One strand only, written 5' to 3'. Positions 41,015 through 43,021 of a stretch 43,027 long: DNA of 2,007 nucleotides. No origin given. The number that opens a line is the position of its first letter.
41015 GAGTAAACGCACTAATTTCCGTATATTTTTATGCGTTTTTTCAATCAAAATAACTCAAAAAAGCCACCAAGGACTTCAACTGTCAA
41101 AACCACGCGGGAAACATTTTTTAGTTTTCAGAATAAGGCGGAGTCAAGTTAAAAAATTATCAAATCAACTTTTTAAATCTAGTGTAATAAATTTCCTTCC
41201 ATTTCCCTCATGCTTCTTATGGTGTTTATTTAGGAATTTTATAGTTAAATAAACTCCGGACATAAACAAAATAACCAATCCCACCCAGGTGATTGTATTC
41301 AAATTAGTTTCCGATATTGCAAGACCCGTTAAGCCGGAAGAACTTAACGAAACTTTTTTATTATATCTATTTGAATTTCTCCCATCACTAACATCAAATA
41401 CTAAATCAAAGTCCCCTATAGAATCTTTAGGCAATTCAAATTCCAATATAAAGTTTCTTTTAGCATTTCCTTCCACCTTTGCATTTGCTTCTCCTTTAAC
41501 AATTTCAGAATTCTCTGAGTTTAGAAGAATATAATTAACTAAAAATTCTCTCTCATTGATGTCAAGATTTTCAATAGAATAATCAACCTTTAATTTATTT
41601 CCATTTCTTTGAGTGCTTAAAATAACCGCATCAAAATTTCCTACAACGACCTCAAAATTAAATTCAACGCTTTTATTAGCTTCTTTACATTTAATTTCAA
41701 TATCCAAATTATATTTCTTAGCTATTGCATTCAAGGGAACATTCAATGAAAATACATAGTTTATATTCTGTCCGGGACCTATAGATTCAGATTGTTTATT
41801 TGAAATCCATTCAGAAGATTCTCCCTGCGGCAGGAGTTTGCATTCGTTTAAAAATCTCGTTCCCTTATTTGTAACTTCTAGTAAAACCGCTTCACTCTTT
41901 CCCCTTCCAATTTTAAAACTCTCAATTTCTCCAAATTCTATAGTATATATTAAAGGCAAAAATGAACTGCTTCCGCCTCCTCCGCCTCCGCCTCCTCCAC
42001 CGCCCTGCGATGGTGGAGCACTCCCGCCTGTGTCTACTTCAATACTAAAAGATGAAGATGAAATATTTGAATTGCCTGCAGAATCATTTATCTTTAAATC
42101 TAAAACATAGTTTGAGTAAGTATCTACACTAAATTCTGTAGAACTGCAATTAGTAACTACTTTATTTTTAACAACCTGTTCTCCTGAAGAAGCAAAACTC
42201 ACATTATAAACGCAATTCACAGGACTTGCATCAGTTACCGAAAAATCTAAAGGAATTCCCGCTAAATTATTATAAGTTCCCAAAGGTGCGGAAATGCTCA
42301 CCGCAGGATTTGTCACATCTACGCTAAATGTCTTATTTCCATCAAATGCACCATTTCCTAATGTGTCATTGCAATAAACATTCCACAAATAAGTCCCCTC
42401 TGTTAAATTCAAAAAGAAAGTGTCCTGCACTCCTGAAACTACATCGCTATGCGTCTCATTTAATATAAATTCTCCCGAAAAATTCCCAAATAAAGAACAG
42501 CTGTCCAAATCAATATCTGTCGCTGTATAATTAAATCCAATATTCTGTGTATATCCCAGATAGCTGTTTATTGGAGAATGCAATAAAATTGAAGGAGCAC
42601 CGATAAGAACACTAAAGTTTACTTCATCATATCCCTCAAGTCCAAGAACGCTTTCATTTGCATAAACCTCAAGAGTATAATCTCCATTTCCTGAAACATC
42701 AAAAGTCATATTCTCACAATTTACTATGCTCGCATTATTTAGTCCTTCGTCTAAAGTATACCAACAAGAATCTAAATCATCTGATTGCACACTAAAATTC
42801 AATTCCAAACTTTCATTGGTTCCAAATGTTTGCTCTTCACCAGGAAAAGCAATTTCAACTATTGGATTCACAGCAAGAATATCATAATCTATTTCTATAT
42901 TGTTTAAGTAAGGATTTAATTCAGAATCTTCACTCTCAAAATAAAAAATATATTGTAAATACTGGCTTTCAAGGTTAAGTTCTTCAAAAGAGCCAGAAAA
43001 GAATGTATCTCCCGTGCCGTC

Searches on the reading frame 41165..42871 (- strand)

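Call 12: search_protein_families(library=pfam, proteins=[window:41165-42871:-], max_evalue=0.05)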
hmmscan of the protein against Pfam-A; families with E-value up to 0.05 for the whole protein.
window:41165-42871:- (568 aa): 7 families
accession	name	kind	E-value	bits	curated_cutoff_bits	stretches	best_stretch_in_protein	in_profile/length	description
PF07495.19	Y_Y_Y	-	0.00041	20.6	26.6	0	153-186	32-64/65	Y_Y_Y domain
PF19077.6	Big_13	-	0.0015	19.4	27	0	254-281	76-102/102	Bacterial Ig-like domain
PF23265.1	Ig-like_KY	-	0.015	15.9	27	0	105-192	40-124/129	KY-like, immunoglobulin-like domain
PF13750.12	Big_3_3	-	0.02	15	27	0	155-194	11-51/157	Bacterial Ig-like domain (group 3)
PF10633.15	NPCBM_assoc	-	0.023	15.3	24.4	0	323-394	3-76/78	NPCBM-associated, NEW3 domain of alpha-galactosidase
PF13754.12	Big_3_4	-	0.028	14.8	27.3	0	135-193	14-68/106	Domain of unknown function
PF14524.12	Wzt_C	-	0.042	14.3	30.4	0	151-173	89-111/143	Wzt C-terminal domain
